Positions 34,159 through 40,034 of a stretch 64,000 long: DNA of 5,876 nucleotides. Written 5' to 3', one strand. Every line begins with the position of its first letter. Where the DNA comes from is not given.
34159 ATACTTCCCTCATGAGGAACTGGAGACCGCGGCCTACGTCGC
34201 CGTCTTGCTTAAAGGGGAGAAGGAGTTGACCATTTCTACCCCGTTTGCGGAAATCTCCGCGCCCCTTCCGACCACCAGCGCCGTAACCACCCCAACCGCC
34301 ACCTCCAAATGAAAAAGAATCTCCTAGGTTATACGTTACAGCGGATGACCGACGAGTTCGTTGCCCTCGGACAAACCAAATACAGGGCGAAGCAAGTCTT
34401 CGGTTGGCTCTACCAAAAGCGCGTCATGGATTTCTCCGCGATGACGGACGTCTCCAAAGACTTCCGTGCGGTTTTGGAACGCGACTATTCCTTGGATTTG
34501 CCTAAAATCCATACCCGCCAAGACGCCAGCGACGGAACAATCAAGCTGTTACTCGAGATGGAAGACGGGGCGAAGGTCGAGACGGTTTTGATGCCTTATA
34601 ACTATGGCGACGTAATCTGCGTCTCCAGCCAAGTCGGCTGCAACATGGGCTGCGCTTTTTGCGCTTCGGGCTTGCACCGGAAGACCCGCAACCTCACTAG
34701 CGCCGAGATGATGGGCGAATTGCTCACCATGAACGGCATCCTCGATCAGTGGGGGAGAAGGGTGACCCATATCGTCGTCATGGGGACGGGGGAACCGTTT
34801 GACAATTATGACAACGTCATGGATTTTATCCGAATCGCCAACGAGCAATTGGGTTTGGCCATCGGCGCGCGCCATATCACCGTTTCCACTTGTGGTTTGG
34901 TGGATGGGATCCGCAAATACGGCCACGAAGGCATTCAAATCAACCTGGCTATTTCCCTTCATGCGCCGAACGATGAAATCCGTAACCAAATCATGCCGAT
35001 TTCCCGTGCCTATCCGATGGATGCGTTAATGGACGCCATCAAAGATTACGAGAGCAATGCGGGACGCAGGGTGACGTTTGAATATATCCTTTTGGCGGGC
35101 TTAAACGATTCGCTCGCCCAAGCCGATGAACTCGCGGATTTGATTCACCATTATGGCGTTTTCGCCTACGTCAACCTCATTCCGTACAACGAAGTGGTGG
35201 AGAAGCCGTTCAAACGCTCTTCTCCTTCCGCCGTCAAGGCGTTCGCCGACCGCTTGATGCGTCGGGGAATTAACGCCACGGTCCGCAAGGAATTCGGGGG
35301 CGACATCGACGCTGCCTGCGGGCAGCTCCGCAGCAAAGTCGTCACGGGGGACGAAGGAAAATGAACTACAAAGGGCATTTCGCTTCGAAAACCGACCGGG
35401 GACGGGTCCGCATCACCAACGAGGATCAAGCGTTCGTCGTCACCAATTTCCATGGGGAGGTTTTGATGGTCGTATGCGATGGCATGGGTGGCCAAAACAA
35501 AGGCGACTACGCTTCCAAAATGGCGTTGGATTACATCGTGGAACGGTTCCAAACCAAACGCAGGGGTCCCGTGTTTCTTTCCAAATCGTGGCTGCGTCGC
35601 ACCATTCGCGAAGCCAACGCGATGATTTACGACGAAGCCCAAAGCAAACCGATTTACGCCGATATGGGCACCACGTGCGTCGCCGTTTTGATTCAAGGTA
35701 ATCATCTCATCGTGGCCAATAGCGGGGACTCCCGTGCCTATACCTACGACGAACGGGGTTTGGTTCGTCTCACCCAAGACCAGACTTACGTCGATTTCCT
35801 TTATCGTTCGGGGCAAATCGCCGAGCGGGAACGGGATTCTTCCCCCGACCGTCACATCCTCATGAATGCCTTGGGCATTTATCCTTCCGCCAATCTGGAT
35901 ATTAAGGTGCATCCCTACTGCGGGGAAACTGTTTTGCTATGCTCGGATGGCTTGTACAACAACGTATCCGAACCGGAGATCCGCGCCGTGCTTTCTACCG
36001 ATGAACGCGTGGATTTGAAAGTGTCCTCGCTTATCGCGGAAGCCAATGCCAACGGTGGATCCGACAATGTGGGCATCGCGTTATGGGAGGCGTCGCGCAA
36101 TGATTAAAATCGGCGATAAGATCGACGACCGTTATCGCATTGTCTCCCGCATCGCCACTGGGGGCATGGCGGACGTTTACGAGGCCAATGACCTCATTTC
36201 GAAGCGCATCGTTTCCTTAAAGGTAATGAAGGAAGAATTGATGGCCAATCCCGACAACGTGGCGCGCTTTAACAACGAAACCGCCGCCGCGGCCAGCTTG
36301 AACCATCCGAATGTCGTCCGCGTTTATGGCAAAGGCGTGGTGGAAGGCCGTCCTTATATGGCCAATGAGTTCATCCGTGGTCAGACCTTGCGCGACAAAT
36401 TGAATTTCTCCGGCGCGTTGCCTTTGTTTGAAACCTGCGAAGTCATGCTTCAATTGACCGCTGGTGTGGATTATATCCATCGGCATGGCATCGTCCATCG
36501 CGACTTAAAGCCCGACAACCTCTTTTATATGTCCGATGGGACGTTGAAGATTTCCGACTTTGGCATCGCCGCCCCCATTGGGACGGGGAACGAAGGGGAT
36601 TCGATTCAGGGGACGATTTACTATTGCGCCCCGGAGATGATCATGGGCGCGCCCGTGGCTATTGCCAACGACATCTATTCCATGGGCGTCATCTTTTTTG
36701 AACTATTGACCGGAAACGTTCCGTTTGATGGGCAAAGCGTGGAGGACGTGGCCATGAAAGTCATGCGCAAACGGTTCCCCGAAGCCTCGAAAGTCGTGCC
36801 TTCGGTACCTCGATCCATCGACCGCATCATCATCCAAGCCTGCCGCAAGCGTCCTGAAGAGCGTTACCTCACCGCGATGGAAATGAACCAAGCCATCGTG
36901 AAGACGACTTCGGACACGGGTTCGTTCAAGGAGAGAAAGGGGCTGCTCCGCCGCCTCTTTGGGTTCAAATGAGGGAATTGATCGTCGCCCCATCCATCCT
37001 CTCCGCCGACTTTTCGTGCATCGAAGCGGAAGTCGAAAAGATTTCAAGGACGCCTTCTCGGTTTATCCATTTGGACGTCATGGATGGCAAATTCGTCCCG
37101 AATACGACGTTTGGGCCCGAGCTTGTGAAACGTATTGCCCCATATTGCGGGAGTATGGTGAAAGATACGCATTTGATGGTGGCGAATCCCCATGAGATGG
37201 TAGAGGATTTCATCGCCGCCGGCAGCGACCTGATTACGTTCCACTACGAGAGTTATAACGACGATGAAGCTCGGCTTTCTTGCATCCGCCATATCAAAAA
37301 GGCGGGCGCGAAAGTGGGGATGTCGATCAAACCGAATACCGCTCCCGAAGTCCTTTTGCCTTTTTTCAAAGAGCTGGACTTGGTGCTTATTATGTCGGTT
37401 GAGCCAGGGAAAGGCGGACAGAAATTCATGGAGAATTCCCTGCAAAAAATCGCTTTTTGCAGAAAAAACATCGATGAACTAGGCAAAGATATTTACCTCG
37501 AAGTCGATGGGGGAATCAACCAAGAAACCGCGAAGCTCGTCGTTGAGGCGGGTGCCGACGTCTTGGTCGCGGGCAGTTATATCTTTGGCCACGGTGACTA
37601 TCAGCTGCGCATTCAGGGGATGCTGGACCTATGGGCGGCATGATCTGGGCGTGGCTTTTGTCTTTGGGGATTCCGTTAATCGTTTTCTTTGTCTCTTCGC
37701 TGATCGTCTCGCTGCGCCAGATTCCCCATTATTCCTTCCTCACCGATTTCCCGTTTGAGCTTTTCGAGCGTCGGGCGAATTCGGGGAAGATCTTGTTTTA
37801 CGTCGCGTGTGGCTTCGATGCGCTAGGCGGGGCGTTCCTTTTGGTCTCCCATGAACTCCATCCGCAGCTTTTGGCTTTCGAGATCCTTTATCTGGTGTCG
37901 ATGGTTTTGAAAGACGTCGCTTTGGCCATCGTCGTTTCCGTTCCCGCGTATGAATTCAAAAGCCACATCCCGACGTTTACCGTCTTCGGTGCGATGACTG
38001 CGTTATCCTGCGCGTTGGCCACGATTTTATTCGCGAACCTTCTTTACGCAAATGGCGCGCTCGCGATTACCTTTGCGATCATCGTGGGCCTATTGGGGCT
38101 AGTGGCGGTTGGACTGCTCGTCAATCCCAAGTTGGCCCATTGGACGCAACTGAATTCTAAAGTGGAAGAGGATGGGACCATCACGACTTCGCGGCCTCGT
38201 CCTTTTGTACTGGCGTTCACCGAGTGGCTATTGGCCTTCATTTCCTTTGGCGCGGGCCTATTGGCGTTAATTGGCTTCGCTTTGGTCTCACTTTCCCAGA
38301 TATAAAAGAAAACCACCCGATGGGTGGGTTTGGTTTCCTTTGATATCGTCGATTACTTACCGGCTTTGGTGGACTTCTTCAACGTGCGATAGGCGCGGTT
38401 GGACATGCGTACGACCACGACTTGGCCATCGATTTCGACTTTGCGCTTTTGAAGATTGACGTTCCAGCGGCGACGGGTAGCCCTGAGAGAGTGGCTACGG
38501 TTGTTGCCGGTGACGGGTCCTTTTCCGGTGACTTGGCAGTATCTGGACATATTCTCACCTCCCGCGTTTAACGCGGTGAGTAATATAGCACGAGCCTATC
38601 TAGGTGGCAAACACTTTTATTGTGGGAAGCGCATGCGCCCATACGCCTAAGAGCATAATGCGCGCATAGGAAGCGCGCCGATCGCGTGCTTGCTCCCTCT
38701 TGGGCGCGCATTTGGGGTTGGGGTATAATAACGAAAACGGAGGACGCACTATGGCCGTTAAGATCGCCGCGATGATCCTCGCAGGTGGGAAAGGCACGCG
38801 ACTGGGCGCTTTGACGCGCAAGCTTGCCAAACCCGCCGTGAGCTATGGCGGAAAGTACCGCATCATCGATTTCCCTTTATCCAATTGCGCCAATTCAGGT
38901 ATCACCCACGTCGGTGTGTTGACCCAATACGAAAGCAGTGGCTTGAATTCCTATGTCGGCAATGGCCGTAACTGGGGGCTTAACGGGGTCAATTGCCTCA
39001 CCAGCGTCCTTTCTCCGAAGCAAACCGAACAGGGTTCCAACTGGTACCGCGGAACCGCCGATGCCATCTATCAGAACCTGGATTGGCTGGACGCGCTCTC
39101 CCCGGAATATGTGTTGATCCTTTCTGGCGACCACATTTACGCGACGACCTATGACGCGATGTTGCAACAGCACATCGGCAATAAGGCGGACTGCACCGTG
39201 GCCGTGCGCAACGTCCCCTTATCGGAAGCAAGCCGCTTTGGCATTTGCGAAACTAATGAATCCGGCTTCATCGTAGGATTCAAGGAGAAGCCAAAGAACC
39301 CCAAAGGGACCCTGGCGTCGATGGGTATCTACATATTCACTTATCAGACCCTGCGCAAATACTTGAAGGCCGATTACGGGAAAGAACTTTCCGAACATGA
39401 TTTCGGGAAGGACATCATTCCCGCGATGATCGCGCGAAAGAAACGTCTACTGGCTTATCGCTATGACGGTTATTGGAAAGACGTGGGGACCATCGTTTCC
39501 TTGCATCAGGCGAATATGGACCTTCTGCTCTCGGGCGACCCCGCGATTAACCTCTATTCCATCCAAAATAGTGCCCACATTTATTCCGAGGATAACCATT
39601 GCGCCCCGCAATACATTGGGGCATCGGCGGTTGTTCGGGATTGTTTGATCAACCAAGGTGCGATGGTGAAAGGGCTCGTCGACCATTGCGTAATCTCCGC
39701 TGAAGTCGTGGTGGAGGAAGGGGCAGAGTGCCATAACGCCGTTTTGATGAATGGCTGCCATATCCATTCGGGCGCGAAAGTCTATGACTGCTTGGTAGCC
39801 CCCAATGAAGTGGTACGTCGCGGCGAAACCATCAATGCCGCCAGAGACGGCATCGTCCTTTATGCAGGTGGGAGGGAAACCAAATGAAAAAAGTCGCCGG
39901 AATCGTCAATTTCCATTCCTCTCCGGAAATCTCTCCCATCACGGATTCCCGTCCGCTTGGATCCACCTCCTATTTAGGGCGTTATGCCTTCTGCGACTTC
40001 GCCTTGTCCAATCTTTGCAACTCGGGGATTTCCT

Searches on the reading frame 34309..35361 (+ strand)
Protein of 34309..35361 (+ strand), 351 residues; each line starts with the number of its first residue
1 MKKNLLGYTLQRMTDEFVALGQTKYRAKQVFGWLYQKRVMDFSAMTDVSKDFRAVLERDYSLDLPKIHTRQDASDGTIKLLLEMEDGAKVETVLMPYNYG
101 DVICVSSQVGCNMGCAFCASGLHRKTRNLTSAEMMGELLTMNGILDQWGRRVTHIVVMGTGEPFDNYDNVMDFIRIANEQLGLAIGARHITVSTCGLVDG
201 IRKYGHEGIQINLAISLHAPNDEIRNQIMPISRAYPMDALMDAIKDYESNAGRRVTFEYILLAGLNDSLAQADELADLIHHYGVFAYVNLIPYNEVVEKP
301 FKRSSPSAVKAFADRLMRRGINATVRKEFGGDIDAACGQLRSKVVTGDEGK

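Call 49: search_protein_families(library=pfam, proteins=[window:34309-35361:+], max_evalue=0.00001)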
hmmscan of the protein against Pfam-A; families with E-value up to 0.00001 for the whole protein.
window:34309-35361:+ (351 aa): 2 families
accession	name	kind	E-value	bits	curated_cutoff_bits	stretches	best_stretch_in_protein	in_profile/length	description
PF21016.3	RlmN_N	-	6.6e-18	64.7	24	1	4-58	2-56/60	Ribosomal RNA large subunit methyltransferase N-terminal domain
PF04055.27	Radical_SAM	-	1.9e-17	64.4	29.5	1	106-268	2-157/166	Radical SAM superfamily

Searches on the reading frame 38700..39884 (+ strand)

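Call 50: search_protein_families(library=pfam, proteins=[window:38700-39884:+], max_evalue=0.00001)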
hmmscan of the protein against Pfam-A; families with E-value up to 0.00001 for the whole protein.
window:38700-39884:+ (395 aa): 3 families
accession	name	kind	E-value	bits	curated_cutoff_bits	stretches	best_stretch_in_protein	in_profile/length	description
PF00483.29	NTP_transferase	-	2.3e-63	214.5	21.2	1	24-275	2-242/245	Nucleotidyl transferase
PF24894.1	Hexapep_GlmU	-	2.5e-08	34.4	23.3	1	309-378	13-83/104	GlmU-like, C-terminal hexapeptide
PF12804.13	NTP_transf_3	-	3.3e-07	31.1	27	1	24-171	1-124/160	MobA-like NTP transferase domain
